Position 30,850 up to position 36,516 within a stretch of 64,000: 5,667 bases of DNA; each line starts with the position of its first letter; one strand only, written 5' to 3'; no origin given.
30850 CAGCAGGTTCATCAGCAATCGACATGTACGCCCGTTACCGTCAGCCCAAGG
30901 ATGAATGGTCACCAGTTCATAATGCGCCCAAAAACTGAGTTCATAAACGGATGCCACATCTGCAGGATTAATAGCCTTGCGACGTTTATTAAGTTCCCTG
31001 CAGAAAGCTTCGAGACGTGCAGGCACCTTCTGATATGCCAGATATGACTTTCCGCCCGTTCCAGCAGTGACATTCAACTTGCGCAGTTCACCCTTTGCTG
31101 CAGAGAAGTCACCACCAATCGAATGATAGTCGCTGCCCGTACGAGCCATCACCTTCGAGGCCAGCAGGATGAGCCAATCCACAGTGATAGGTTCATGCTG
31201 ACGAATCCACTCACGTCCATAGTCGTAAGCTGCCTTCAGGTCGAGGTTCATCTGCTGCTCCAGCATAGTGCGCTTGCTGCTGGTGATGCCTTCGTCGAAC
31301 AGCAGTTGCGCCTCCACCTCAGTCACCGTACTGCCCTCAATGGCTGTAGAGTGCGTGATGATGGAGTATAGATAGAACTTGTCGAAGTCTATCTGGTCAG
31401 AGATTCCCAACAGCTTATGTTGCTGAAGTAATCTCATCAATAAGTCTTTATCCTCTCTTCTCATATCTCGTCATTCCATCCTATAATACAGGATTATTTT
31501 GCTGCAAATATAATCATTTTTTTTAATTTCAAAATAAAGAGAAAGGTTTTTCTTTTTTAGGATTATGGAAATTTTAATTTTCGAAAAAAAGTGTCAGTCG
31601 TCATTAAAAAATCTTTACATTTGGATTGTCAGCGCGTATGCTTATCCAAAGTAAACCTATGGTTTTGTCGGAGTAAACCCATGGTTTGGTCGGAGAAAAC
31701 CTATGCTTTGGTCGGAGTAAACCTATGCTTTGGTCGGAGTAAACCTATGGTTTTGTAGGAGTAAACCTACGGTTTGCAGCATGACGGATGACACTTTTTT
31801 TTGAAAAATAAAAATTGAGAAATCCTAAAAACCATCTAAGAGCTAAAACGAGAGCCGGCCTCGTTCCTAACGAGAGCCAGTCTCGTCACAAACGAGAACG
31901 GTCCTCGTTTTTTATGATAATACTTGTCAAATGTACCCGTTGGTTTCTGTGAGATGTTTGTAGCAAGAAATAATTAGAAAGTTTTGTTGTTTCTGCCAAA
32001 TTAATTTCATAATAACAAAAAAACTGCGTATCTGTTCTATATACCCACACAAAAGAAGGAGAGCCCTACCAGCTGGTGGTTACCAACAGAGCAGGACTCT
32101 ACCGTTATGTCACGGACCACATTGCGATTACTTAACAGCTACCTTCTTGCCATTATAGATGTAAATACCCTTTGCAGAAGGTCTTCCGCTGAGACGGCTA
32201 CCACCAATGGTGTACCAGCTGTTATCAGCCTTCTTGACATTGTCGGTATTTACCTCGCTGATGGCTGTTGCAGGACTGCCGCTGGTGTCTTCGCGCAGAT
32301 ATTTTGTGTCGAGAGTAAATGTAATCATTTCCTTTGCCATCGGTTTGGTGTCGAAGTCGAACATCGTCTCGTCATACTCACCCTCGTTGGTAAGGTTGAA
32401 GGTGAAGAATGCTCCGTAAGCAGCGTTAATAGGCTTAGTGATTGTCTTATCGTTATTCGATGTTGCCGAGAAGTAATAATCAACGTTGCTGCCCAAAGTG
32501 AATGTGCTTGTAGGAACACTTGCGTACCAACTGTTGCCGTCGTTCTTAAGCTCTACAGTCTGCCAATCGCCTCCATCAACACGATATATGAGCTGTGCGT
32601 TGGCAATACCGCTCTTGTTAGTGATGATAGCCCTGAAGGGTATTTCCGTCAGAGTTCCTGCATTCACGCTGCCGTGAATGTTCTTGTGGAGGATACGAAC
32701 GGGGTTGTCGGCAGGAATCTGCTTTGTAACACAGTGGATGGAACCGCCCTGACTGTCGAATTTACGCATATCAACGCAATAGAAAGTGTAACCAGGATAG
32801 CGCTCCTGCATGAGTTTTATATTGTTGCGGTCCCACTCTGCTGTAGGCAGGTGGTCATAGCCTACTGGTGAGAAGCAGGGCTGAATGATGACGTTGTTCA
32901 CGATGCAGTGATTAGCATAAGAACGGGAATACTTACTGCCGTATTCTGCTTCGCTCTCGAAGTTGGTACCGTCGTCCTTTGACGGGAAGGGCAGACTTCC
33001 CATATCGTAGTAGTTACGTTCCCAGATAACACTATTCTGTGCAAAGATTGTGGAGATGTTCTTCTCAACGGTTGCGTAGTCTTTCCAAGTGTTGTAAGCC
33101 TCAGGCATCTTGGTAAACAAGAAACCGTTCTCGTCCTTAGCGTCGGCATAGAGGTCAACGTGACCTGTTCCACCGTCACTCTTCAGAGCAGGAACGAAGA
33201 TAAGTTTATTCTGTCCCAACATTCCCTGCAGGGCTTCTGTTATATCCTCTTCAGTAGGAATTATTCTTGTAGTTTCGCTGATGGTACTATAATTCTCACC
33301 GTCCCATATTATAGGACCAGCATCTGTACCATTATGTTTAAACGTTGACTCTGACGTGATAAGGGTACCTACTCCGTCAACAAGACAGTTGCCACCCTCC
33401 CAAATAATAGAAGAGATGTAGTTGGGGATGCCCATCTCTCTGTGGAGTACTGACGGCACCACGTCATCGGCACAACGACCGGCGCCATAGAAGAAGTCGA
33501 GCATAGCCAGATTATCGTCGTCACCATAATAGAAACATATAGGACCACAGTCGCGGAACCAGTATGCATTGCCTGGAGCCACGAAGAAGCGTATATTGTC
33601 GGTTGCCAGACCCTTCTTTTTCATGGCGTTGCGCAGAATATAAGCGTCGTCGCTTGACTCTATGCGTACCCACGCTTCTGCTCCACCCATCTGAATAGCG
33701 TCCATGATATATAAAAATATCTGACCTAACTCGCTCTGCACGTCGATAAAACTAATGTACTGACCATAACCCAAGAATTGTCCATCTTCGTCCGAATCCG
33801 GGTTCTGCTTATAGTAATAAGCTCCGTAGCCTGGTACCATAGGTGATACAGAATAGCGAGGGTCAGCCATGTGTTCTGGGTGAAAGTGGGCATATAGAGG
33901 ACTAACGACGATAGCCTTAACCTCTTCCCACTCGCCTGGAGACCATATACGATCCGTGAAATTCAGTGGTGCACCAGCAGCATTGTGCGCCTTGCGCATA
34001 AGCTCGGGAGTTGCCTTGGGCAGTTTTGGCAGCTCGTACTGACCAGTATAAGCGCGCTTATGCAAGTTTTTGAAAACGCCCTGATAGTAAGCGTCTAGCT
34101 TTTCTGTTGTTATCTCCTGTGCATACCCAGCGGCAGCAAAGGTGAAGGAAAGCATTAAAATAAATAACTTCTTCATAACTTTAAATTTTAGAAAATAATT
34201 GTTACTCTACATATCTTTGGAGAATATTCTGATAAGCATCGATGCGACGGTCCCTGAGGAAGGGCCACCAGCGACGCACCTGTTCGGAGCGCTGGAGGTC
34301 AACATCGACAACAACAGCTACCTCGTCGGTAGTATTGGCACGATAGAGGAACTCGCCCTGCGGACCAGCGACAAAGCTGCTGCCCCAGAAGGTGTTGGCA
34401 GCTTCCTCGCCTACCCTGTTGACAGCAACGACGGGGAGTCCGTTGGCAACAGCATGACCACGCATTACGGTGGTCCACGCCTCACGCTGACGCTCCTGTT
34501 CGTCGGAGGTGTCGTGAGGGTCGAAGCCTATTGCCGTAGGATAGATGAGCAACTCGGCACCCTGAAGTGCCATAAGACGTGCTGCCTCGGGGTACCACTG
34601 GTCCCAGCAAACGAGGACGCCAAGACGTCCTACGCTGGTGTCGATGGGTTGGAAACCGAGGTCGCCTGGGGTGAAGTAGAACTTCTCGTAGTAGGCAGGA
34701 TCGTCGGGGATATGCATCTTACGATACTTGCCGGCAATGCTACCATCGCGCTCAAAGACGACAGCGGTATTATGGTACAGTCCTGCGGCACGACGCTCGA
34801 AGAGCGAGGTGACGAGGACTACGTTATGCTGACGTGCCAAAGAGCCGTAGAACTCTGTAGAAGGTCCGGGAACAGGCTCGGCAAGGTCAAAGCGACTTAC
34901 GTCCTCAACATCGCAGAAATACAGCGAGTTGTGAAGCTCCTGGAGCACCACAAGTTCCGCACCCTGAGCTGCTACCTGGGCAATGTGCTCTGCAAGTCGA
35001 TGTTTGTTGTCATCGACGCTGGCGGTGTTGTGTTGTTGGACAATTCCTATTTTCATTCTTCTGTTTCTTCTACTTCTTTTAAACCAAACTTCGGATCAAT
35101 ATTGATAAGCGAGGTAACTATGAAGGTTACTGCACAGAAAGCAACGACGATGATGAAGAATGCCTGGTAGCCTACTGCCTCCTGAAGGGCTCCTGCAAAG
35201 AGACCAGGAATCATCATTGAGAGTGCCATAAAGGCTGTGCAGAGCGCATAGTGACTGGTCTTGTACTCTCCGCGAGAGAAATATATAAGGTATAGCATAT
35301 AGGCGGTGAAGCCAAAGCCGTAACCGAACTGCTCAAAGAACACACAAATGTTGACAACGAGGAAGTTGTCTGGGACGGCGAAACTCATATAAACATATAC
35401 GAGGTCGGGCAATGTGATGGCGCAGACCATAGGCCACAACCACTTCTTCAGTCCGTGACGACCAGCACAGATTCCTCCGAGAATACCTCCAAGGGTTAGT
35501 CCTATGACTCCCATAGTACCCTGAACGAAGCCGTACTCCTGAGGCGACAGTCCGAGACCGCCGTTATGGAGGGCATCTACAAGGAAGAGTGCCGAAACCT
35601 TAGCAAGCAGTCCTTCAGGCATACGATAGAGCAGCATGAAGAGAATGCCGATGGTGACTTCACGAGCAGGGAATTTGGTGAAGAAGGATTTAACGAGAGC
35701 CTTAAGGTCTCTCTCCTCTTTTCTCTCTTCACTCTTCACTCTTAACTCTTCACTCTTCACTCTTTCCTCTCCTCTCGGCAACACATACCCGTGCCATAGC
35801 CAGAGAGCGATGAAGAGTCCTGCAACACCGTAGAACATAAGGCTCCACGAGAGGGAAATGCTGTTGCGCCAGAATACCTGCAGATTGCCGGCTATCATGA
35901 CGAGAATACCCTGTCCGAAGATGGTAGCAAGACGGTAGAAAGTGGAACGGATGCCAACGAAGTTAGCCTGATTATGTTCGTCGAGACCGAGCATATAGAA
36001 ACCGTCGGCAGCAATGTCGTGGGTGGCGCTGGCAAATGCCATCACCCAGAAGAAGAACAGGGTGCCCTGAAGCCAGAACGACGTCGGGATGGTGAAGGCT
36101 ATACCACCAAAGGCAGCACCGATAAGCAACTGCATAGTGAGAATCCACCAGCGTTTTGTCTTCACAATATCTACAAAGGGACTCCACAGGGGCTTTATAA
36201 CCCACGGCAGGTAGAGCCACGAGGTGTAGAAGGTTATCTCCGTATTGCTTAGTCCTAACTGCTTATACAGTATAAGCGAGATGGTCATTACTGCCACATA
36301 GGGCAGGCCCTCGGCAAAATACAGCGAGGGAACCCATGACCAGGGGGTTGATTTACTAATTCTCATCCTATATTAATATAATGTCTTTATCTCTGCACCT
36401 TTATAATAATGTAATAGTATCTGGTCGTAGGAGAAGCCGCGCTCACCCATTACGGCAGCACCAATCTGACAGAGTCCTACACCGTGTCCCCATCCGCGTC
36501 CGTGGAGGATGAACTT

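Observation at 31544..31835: Inverted-repeat-flanked 176-bp segment carrying a consensus promoter box: candidate invertible promoter (inverton) or MITE between the PAD-like gene and fic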

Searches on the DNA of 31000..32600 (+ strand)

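Call 6: search_rna_families(source=window, start=31000, end=32600, threshold=evalue, max_evalue=5, show_alignments=2)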
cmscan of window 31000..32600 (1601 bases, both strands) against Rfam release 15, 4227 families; matches with E-value up to 5: 9.
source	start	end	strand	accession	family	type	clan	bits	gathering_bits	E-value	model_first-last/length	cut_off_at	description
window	31550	31682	+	RF02864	sRNA_0030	Gene; sRNA;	-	20.5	123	0.34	1-165/165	no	Enterococcus sRNA 30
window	32499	32549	+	RF01175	snoU83D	Gene; snRNA; snoRNA; CD-box;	-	19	55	1.8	23-78/81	no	Small nucleolar RNA U83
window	32220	32269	+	RF02652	StyR-3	Gene; sRNA;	-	18.9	59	0.69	60-111/144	no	Salmonella enterica Typhi npcRNA 3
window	31435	31479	-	RF02063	STnc350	Gene; sRNA;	-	17.8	60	3.5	1-68/68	no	Salmonella enterica sRNA STnc350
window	31571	31815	-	RF00551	bicoid_3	Cis-reg;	-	13.4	91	2.4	1-552/552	no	Bicoid 3'-UTR regulatory element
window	31385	31520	-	RF02111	IS009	Gene;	-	13.2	117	2.9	1-199/199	no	IS009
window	31948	32009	+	RF02111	IS009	Gene;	-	13.1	117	3.1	1-199/199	no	IS009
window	31788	31824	+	RF01824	RUF20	Gene;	-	12.9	60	2.9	1-425/425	no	RNA of unknown function 20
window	31674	31806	+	RF01417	RSV_RNA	Cis-reg;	-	12.4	105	0.76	1-289/289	no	Retroviral 3'UTR stability element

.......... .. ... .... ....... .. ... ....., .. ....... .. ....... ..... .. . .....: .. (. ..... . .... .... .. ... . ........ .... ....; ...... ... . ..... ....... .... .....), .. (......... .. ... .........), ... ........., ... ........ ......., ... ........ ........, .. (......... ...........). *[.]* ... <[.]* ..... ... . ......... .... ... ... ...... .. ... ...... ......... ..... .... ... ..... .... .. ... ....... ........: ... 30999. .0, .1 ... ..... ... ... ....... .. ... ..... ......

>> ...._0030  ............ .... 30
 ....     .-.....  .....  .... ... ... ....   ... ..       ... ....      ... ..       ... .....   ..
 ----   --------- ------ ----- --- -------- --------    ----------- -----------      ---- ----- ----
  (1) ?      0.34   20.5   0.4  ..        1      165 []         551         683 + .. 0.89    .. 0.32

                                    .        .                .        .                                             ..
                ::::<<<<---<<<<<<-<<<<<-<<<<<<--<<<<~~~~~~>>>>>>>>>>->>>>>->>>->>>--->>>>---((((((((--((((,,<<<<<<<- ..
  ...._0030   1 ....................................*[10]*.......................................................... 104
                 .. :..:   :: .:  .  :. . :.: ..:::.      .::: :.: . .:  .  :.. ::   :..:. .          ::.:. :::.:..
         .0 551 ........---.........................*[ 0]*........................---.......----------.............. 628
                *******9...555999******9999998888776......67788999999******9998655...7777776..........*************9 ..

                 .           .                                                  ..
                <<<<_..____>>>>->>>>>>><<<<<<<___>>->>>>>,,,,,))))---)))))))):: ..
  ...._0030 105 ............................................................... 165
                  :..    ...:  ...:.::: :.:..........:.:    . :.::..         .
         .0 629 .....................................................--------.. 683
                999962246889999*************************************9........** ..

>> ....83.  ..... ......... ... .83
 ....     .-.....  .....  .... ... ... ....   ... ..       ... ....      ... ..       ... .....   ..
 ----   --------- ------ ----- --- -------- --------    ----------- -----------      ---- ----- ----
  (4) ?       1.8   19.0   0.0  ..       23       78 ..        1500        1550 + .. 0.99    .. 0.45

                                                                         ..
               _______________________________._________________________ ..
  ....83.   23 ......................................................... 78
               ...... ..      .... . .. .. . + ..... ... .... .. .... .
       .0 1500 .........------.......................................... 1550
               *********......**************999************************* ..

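Call 70: search_dna_similar(query=window:31494-31922:+, collection=plasmids, mode=distant, max_rows=8)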
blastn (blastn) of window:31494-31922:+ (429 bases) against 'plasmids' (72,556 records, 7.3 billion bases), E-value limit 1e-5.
No match.

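Call 71: search_dna_similar(query=window:31494-31922:+, collection=phages, mode=distant, max_rows=8)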
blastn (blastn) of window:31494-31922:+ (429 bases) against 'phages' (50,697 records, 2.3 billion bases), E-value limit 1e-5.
No match.

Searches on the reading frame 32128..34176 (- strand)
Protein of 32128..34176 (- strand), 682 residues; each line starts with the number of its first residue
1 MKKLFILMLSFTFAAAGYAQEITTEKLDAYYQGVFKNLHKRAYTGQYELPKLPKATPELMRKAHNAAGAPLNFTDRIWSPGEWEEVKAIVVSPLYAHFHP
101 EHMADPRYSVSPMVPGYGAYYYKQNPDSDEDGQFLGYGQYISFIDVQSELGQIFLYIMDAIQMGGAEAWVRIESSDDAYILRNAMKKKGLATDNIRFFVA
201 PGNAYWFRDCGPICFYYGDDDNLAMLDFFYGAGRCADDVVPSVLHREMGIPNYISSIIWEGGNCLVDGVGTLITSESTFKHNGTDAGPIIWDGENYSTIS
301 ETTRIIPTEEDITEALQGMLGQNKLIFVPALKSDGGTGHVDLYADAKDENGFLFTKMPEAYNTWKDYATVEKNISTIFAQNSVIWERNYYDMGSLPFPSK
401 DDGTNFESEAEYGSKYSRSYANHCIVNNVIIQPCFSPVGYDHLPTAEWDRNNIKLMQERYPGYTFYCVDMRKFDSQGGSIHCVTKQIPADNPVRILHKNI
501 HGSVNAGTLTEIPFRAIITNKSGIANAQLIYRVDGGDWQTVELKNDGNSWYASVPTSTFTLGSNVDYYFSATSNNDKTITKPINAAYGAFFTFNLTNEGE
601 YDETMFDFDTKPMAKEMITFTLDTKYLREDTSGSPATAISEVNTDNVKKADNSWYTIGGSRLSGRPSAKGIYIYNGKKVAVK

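Call 9: search_protein_families(library=pfam, proteins=[window:32128-34176:-])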
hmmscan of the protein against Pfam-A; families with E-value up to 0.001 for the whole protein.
window:32128-34176:- (682 aa): 1 family
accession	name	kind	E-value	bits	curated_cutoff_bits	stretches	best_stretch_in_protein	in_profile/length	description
PF04371.20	PAD_porph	-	2.9e-31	109.3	25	2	308-488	160-321/321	Porphyromonas-type peptidyl-arginine deiminase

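Call 13: find_encoding_contigs(protein=window:32128-34176:-, flank=4000, max_places=10)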
Protein window:32128-34176:- (682 aa): 4 contigs read that carry it; 1 place shown.
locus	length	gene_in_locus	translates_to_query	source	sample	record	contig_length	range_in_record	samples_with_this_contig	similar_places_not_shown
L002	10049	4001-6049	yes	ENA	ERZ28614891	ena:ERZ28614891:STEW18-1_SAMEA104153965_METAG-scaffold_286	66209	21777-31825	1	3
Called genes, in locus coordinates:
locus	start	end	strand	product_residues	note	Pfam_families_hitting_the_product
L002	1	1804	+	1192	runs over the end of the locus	PF00535:Glycos_transf_2, PF13641:Glyco_tranf_2_3, PF16269:DUF4922, PF26216:GDPGP1_C, PF08486:SpoIID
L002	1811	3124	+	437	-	PF07690:MFS_1, PF03092:BT1 (weak), PF07690:MFS_1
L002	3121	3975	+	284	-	PF00795:CN_hydrolase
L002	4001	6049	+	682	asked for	PF04371:PAD_porph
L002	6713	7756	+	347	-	PF02661:Fic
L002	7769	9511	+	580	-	PF08757:CotH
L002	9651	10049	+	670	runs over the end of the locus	-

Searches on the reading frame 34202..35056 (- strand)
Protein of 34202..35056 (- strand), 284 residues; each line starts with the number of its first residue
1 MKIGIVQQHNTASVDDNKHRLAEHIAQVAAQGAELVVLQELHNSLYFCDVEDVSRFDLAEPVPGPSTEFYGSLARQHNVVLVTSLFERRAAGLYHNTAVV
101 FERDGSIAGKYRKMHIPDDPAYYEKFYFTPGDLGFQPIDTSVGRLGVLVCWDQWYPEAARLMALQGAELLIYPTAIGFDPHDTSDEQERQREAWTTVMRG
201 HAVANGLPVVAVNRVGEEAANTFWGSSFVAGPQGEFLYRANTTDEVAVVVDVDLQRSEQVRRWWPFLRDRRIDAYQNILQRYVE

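Call 9: search_protein_families(library=pfam, proteins=[window:34202-35056:-])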
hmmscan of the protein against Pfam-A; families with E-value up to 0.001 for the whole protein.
window:34202-35056:- (284 aa): 1 family
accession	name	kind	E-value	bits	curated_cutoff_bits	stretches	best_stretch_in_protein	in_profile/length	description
PF00795.27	CN_hydrolase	-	4.7e-61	206.8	23.2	1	2-262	1-256/256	Carbon-nitrogen hydrolase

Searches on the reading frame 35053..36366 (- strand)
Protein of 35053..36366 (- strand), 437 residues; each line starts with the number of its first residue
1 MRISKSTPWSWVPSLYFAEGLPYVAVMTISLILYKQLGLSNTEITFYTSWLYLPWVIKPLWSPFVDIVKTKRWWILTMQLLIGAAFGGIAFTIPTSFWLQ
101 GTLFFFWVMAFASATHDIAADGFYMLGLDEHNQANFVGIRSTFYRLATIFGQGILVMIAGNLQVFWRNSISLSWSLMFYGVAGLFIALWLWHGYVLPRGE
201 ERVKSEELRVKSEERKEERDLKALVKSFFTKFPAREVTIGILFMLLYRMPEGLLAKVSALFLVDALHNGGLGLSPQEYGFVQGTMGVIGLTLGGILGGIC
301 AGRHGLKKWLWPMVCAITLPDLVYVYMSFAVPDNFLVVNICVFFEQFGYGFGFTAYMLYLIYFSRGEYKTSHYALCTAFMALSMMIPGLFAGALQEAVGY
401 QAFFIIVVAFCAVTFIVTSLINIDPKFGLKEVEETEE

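Call 9: search_protein_families(library=pfam, proteins=[window:35053-36366:-])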
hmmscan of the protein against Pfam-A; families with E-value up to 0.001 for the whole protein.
window:35053-36366:- (437 aa): 2 families
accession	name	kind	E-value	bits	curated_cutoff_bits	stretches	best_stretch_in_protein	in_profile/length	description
PF07690.21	MFS_1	-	1.4e-19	70.6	33.4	2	24-359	13-318/347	Major Facilitator Superfamily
PF03092.22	BT1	-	9.4e-08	31.6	22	1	26-185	9-170/432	BT1 family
